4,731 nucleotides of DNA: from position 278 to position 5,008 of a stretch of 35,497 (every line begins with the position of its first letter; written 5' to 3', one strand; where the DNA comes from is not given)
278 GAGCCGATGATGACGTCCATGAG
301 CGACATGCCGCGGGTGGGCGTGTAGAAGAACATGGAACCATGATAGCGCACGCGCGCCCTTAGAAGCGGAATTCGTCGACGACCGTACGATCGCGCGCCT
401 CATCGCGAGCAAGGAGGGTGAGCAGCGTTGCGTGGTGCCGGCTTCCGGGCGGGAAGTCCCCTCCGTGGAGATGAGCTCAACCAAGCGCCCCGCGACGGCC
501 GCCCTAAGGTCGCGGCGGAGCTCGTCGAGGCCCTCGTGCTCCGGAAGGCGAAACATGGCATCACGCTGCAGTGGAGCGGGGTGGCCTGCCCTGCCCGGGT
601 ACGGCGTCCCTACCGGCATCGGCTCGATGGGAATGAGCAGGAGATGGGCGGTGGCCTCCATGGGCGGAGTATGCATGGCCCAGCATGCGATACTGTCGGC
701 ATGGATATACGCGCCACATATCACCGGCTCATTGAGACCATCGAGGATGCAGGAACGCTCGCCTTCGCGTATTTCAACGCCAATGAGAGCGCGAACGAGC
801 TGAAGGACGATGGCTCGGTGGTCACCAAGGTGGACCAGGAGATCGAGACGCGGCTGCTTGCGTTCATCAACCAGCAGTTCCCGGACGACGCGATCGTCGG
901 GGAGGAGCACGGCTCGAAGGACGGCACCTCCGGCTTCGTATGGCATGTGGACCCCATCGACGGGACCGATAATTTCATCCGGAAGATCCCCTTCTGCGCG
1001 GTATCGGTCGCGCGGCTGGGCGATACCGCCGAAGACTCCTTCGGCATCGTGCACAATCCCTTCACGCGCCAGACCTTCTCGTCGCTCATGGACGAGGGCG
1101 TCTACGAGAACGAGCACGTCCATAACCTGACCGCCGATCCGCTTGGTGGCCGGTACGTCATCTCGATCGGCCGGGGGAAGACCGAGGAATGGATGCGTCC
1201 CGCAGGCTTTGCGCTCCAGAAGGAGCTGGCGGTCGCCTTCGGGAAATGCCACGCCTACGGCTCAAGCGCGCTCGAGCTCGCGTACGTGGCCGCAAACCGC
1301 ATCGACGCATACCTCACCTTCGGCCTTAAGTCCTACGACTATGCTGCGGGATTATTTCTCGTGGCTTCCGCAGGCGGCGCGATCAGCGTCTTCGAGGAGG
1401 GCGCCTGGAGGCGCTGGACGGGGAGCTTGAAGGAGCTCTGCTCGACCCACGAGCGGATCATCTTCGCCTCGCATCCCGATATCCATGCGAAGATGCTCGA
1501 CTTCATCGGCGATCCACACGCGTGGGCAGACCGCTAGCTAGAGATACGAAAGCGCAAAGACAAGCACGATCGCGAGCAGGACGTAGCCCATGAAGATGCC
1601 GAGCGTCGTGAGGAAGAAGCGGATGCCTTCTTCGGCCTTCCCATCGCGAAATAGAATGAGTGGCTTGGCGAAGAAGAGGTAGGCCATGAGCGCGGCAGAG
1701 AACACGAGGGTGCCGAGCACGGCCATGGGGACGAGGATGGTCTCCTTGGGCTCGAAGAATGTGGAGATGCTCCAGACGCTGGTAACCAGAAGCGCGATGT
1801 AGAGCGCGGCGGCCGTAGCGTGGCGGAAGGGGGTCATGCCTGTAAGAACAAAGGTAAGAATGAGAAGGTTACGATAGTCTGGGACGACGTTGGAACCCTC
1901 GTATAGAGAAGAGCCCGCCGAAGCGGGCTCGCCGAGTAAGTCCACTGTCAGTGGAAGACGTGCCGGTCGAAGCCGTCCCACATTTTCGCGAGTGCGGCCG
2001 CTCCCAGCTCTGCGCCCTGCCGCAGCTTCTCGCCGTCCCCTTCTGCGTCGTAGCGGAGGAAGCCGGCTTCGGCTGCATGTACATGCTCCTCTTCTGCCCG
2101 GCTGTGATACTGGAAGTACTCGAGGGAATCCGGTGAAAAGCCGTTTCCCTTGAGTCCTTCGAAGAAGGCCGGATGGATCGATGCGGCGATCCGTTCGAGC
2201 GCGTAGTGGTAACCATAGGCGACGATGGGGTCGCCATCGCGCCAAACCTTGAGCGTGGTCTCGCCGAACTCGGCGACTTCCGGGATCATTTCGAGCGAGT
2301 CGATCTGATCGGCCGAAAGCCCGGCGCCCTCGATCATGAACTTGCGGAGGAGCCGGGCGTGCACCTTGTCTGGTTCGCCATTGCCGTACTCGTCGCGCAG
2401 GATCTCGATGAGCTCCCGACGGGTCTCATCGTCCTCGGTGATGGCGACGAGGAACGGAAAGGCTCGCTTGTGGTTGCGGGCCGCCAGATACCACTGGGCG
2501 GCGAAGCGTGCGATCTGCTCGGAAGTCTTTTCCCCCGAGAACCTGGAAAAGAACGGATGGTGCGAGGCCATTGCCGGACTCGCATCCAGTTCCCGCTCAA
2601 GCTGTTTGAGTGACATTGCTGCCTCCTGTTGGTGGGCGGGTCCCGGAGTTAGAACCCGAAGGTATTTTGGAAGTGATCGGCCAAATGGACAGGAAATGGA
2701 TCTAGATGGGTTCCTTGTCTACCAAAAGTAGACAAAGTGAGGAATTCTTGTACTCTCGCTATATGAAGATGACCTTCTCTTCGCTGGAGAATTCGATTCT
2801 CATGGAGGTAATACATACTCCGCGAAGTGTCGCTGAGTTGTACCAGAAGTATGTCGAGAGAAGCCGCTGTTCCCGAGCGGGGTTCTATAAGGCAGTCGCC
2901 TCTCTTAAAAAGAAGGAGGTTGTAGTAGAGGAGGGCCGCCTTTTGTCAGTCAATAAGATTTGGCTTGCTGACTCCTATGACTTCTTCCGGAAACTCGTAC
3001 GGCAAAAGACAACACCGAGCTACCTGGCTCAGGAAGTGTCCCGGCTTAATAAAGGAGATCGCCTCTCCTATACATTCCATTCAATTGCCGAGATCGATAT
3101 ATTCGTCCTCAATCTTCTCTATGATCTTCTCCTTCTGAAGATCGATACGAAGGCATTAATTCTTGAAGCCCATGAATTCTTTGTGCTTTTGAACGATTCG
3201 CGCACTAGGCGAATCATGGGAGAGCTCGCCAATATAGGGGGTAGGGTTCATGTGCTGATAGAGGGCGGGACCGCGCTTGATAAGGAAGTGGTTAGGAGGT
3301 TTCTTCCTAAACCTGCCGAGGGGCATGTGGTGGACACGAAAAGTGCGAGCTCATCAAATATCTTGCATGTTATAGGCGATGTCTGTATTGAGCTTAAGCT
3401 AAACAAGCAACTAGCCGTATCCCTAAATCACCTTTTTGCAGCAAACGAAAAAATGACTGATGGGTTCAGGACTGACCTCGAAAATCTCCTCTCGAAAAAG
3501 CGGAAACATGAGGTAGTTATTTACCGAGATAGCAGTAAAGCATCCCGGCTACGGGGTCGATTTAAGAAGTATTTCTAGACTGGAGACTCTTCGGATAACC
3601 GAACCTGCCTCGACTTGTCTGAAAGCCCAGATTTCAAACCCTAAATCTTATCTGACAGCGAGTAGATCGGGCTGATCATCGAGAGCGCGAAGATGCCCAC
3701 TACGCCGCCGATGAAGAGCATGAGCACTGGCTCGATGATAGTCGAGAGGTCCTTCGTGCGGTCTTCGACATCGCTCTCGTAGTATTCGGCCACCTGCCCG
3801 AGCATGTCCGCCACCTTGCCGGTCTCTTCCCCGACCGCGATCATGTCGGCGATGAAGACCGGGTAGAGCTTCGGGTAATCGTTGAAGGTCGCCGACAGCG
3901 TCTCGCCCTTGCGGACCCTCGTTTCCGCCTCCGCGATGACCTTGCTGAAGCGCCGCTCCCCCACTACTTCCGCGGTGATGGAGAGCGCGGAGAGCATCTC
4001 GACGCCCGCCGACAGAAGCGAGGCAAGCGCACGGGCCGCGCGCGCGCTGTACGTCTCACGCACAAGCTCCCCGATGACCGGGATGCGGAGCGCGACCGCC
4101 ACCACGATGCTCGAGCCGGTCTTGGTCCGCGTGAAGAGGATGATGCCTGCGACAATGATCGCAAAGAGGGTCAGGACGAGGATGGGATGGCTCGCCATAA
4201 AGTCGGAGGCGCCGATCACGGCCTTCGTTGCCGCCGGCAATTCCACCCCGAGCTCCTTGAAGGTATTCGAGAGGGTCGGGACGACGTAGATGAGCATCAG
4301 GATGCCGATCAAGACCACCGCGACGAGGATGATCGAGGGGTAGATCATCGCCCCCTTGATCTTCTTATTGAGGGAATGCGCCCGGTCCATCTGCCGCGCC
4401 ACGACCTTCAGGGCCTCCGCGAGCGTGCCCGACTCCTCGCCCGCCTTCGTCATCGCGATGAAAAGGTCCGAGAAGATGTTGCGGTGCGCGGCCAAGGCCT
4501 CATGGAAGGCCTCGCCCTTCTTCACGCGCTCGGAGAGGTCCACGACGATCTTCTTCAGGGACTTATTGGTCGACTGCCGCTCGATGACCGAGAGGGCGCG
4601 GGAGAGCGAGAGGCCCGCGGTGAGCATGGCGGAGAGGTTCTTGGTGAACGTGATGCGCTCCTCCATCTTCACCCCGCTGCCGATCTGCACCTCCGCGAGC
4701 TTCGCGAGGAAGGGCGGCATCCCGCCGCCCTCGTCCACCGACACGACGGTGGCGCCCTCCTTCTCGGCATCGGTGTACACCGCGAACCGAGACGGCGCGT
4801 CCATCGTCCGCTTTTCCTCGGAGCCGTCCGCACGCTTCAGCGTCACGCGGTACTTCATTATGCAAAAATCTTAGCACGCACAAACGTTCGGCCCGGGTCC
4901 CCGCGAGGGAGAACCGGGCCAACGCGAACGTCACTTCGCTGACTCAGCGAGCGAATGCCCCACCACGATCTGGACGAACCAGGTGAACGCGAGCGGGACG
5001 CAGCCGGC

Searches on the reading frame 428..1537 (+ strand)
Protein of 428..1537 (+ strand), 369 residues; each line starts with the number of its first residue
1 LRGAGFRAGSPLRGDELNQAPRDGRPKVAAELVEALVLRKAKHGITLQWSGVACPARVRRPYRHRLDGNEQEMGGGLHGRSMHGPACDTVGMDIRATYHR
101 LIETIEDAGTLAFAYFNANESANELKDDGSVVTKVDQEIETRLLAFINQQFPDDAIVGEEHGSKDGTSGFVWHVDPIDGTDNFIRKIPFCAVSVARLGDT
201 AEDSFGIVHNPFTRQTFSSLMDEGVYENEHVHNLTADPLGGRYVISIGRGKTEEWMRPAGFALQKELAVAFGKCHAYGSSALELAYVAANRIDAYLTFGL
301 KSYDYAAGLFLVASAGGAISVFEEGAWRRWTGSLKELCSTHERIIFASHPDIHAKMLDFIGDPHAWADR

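Call 68: search_protein_families(library=pfam, proteins=[window:428-1537:+], max_evalue=0.001)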
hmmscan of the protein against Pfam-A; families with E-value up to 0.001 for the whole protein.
window:428-1537:+ (369 aa): 1 family
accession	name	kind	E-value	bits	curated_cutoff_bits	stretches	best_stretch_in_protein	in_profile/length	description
PF00459.30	Inositol_P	-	2.5e-45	155.5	27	1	102-353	10-259/271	Inositol monophosphatase family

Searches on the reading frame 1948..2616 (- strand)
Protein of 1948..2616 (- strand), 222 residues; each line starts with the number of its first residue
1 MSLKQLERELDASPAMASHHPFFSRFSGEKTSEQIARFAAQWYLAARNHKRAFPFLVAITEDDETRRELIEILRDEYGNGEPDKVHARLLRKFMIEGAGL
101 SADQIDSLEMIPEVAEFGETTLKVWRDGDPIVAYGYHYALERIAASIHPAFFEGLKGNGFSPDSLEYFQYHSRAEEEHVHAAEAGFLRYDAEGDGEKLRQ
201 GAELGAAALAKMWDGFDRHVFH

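Call 68: search_protein_families(library=pfam, proteins=[window:1948-2616:-], max_evalue=0.001)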
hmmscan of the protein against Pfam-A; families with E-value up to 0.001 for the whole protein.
window:1948-2616:- (222 aa): 2 families
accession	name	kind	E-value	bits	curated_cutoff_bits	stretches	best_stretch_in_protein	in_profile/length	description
PF14518.11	Haem_oxygenas_2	-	7.7e-23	81.6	28.9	1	37-208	2-175/177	Iron-containing redox enzyme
PF03070.21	TENA_THI-4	-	0.00059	20.1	22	1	18-116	12-104/210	TENA/THI-4/PQQC family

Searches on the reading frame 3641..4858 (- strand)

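Call 43: search_protein_families(library=pfam, proteins=[window:3641-4858:-], max_evalue=0.001)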
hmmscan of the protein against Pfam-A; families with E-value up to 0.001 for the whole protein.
window:3641-4858:- (405 aa): 1 family
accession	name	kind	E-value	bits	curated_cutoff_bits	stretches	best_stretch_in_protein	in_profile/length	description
PF00482.28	T2SSF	-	3.7e-57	192.1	25.2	2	275-397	2-125/125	Type II secretion system (T2SS), protein F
